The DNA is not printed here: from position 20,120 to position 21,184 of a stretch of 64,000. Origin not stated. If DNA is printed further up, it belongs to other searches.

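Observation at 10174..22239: Four-gene secreted operon with 2033-aa and 1475-aa proteins: candidate cell-cell attachment/remodelling system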

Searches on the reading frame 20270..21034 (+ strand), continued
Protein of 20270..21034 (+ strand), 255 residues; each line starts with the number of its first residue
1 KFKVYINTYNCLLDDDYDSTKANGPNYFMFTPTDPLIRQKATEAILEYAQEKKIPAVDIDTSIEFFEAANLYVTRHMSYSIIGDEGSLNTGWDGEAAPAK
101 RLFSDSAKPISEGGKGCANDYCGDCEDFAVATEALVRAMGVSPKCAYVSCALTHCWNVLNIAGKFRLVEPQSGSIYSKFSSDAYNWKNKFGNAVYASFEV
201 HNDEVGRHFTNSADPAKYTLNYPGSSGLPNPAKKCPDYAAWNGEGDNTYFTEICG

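Call 85: find_encoding_contigs(protein=P0023, flank=6000, max_places=1)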
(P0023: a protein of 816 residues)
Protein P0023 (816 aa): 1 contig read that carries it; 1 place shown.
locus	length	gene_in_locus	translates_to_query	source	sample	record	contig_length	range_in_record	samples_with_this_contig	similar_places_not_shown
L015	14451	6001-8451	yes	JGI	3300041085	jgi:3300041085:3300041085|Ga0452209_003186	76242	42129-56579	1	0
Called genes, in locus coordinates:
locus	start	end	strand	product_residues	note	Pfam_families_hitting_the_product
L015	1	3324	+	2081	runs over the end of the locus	PF05922:Inhibitor_I9, PF00082:Peptidase_S8, PF01839:FG-GAP (faint), PF13517:FG-GAP_3 (weak), PF07705:CARDB, PF01364:Peptidase_C25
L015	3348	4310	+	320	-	-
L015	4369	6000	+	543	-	-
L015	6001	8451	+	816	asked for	PF01841:Transglut_core (faint)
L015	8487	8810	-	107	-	-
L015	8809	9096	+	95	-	-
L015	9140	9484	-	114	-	PF01176:eIF-1a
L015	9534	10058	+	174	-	PF06271:RDD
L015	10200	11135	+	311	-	PF00574:CLP_protease (faint), PF01972:SDH_protease (weak), PF25145:NfeD1b_N, PF01343:Peptidase_S49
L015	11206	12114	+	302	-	-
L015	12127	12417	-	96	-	-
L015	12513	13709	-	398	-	PF01136:Peptidase_U32, PF03144:GTP_EFTU_D2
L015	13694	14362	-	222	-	PF01261:AP_endonuc_2 (weak)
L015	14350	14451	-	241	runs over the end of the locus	-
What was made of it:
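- An S8-C25 giant protease neighbours the family member in L015 (call 85).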

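Call 87: search_solved_structures(query=A4, max_evalue=10, show_alignments=3)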
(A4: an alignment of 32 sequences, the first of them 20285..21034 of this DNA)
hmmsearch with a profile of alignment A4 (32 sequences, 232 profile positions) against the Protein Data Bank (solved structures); distinct sequences matched with E-value up to 10: 5.
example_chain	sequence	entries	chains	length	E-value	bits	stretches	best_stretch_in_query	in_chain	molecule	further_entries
4u65_E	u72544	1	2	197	0.081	15.8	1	51-126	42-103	Putative cystine protease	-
5isu_A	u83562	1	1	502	0.23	14.3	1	14-96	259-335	Lmo0135 protein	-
3isr_A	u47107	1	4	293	0.39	13.6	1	76-124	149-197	Transglutaminase-like enzymes, putative cysteine protease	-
6irx_A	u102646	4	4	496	0.56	13.1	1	21-101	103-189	PDX1 C-terminal-inhibiting factor 1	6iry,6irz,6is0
3f44_A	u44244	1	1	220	0.95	12.3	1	12-71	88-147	putative monooxygenase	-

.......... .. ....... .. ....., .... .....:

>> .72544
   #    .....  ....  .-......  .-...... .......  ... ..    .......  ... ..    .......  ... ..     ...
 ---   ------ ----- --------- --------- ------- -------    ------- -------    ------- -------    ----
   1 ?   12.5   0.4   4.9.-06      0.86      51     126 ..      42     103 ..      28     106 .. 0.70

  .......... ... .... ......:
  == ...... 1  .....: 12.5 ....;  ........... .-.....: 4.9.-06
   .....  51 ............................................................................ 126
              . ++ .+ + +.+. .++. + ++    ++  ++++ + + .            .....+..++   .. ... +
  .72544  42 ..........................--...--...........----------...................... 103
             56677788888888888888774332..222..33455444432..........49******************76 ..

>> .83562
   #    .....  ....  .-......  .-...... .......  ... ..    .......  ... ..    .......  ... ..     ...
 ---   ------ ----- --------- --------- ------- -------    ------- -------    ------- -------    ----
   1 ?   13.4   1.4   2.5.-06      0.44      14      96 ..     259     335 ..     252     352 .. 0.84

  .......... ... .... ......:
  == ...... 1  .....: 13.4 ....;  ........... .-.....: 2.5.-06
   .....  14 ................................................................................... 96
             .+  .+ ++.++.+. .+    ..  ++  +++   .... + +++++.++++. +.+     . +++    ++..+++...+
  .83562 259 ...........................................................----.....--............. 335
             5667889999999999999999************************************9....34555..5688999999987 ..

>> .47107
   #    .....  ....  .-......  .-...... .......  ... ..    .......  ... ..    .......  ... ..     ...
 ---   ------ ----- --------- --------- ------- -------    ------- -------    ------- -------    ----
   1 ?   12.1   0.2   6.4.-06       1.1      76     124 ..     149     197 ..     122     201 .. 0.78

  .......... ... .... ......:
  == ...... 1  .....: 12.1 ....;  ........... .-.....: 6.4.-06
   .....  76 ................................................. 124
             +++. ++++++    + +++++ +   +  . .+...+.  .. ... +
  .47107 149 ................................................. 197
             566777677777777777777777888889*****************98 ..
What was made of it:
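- On BTLCP / LapG proteases (Peptidase C93): PDB LapG sequence: E 0.081 only (call 87).
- Closest known: LapG / LapD / LapA system of Pseudomonas and Legionella. Same: It is a transglutaminase-fold Cys-His-Asp enzyme with an almost identical active-site string (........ against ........; call 87).
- The LapG active-site string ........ aligns to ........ (call 87).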

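Call 91: search_protein_families(library=pfam, proteins=[L012:712-1122:+], max_evalue=0.5)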
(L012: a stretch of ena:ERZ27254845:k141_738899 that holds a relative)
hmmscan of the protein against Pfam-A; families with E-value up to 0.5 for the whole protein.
L012:712-1122:+ (137 aa): 1 family
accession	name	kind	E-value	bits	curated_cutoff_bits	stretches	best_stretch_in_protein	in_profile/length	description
PF13624.11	SurA_N_3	-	0.1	12.8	27.2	1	9-100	5-74/162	SurA-like N-terminal domain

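Call 99: fold_search(model_id=the predicted structure, library=viral)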
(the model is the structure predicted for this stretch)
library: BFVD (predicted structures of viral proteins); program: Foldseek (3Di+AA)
matches with E <= 10: 95; with E <= 0.001: 0
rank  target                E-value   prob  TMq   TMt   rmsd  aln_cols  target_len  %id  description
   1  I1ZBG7                9.1e-03  0.99  0.32  0.27   6.0       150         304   10  (no name in the UniProt tables at hand)
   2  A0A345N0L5            2.9e-02  0.91  0.31  0.21   8.3       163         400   16  (no name in the UniProt tables at hand)
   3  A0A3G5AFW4            1.8e-01  0.80  0.31  0.26   5.3       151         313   11  Uncharacterized protein [Solivirus sp.]
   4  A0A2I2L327            2.3e-01  0.54  0.30  0.12   6.1       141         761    8  Arylamine N-acetyltransferase [Orpheovirus IHUMI-LCC2]
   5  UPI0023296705         1.0e+00  0.07  0.18  0.28   6.7       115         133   15  (no name look-up for this kind of identifier)
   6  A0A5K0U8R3            1.1e+00  0.21  0.26  0.11   5.3       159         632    6  Uncharacterized protein [Yasminevirus sp. GU-2018]
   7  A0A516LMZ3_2          1.4e+00  0.02  0.13  0.05  17.4       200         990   10  (no name in the UniProt tables at hand)
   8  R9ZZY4                2.0e+00  0.09  0.12  0.11   3.1        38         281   16  Uncharacterized protein [Cellulophaga phage phi14:2]
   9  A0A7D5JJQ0            2.4e+00  0.02  0.09  0.21   6.5        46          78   13  (no name in the UniProt tables at hand)
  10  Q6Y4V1                2.5e+00  0.04  0.13  0.04   6.4        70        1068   11  Genome polyprotein (Fragment) [Bovine viral diarrhea virus]
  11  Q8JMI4                2.7e+00  0.03  0.12  0.04   7.2        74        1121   16  Genome polyprotein (Fragment) [Bovine viral diarrhea virus]
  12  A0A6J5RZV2            2.7e+00  0.02  0.17  0.16  12.9       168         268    9  Uncharacterized protein [uncultured Caudovirales phage]
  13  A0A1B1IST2            2.7e+00  0.01  0.12  0.12  16.5       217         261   11  (no name in the UniProt tables at hand)
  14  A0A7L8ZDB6            2.8e+00  0.03  0.17  0.09  14.8       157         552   18  Capsid maturation protease and MuF-like fusion protein [Microbacterium phage GardenState]
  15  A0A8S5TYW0            3.0e+00  0.03  0.09  0.33   5.0        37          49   14  Uncharacterized protein [Siphoviridae sp. ctnPP24]
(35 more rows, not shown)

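Call 102: list_cluster_members(proteins=[P0015, P0022, P0028, P0035, P0038, P0047, P0050, P0062, P0069, P0086])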
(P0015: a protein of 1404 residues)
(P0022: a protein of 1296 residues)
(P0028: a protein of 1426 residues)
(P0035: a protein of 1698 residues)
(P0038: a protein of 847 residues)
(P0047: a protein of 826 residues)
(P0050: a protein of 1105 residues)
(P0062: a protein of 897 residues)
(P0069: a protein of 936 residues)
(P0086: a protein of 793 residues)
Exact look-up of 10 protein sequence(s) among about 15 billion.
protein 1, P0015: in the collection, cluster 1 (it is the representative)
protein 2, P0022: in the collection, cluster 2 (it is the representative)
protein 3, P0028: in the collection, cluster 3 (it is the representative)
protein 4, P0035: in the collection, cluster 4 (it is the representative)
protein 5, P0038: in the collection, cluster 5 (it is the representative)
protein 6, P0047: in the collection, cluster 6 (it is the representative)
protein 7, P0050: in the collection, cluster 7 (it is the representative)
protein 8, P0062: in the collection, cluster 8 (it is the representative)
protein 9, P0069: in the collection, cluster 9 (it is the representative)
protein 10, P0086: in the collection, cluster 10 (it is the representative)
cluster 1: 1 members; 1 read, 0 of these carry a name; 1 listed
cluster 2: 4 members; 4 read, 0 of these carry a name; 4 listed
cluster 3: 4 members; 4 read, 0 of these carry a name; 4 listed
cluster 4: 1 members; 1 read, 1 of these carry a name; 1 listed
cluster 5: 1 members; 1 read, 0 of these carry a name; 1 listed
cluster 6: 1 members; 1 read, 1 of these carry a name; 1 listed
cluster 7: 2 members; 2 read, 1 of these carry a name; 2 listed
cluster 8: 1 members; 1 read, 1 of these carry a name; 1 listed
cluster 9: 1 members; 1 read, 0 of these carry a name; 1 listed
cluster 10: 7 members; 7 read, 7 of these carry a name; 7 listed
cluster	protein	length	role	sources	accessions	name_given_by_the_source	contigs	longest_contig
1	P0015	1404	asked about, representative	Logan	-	-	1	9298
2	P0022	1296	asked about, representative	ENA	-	-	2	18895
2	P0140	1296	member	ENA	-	-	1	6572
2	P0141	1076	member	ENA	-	-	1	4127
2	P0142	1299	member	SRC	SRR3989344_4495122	-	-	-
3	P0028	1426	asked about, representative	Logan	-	-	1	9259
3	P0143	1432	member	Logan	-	-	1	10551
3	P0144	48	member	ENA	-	-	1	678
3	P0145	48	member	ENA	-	-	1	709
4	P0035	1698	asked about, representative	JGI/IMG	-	hypothetical protein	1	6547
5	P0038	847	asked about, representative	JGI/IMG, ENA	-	-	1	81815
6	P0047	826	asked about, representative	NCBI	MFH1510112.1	MAG: hypothetical protein ABIF10_00345 [Candidatus Woesearchaeota archaeon]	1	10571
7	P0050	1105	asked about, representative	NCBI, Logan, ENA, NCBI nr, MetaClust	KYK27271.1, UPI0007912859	hypothetical protein AYK26_04000 [Euryarchaeota archaeon SM23-78] | MAG: hypothetical protein AYK26_04000 [Euryarchaeota archaeon SM23-78] | status=active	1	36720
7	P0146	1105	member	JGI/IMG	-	-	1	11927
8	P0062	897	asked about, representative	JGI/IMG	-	hypothetical protein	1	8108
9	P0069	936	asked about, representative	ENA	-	-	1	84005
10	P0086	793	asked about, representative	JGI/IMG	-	hypothetical protein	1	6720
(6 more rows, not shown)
